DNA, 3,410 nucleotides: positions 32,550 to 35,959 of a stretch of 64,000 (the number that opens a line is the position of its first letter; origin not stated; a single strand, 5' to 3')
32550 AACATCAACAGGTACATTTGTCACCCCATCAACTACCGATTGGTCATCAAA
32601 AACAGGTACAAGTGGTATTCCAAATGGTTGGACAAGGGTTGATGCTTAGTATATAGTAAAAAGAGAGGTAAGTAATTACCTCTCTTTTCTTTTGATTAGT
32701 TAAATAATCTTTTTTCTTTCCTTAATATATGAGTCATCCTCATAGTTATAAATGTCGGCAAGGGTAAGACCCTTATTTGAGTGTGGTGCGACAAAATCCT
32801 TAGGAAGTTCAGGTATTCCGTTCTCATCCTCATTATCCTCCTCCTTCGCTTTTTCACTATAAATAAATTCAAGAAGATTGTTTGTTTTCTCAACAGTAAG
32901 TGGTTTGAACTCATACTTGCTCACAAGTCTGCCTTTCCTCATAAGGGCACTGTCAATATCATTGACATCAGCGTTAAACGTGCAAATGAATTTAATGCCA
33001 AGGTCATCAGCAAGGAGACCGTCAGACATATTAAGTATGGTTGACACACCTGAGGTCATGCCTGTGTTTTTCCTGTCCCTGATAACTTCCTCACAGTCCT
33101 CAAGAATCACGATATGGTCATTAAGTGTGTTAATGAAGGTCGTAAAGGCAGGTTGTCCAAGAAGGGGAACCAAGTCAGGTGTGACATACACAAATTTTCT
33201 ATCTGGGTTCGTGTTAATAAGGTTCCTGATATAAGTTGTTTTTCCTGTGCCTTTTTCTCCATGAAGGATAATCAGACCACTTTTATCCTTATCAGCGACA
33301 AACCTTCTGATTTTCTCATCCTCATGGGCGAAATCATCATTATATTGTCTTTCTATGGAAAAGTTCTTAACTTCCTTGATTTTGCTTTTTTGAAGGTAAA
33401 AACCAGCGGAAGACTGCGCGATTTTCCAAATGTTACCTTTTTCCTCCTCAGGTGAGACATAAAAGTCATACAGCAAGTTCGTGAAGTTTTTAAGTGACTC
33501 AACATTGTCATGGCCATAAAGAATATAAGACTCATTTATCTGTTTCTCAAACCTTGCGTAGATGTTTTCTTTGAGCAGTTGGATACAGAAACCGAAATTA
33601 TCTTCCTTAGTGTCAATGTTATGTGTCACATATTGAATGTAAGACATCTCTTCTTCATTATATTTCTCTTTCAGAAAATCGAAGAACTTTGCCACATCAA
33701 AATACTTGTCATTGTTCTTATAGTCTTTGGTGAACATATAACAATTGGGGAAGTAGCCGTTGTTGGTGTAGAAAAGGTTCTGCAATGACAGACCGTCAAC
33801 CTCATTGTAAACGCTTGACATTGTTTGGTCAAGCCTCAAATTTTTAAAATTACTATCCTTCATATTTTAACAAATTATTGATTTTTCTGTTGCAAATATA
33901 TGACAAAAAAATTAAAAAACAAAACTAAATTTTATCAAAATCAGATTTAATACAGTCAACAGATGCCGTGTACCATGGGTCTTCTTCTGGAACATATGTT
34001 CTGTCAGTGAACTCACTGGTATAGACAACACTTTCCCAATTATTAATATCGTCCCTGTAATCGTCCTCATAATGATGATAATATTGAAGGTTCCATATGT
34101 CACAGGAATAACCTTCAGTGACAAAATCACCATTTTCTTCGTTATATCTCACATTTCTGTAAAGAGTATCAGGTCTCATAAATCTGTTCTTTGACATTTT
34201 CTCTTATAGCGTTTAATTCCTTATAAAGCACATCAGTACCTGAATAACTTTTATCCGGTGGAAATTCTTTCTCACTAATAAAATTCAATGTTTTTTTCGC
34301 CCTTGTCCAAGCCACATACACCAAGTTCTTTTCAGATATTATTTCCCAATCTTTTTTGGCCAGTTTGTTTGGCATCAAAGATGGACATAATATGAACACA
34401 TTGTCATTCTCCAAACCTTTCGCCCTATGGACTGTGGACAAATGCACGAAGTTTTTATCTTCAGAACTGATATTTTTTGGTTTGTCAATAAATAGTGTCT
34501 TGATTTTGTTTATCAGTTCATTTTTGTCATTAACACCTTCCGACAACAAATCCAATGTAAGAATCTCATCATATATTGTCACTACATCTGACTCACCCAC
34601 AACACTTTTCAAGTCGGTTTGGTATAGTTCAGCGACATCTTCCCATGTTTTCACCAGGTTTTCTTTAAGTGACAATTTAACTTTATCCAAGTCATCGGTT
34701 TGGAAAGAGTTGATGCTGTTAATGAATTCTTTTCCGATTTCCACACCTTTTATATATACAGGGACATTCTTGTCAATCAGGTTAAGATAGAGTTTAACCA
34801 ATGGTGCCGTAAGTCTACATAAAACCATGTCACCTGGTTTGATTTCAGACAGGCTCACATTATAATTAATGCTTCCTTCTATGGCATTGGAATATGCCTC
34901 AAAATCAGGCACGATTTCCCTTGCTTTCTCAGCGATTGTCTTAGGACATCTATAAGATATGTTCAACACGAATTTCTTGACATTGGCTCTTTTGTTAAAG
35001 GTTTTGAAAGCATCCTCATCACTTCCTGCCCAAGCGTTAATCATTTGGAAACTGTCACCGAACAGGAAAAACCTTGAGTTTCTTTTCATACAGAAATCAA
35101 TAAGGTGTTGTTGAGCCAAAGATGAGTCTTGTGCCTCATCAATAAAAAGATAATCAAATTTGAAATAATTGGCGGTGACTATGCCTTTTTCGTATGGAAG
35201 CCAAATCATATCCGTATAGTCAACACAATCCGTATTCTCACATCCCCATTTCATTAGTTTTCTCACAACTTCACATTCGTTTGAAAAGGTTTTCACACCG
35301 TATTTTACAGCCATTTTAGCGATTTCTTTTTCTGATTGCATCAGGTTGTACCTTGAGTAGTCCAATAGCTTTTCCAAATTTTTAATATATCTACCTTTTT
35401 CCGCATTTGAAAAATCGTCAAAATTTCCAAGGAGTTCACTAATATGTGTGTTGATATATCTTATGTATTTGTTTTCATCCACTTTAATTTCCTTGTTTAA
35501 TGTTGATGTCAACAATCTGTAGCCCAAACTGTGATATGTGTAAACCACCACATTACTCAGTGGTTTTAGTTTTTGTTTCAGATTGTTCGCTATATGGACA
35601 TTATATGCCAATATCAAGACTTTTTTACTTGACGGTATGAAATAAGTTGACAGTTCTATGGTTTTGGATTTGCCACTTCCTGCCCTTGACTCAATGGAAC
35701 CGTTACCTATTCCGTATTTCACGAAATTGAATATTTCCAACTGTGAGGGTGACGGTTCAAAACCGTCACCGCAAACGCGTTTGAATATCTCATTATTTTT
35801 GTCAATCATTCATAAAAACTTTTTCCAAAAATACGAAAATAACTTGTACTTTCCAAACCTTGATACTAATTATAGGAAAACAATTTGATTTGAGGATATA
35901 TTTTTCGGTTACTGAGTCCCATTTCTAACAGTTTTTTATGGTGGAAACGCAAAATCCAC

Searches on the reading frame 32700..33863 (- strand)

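Call 34: search_protein_families(library=phrogs, proteins=[window:32700-33863:-], max_evalue=0.001)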
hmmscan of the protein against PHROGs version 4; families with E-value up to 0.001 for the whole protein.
window:32700-33863:- (387 aa): 5 families
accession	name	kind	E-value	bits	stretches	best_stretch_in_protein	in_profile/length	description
phrog_14322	-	unknown function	1.6e-21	78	1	185-338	218-367/398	-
phrog_33861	-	unknown function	2.8e-13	50.4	1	250-326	284-360/407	-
phrog_7485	-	unknown function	1.3e-09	38.5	1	123-346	151-386/430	-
phrog_9172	-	unknown function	3.7e-08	33.7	1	182-374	94-292/509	-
phrog_37885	-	unknown function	3e-05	24.8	1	195-304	64-170/176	-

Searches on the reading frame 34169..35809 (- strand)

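Call 34: search_protein_families(library=phrogs, proteins=[window:34169-35809:-], max_evalue=0.001)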
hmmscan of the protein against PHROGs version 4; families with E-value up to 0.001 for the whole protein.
window:34169-35809:- (546 aa): 2 families
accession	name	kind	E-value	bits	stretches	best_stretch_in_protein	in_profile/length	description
phrog_1967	-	DNA, RNA and nucleotide metabolism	3.1e-85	288.3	1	17-516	151-672/776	DNA helicase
phrog_325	-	DNA, RNA and nucleotide metabolism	4.2e-06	26.3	1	454-514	817-870/986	Dda-like helicase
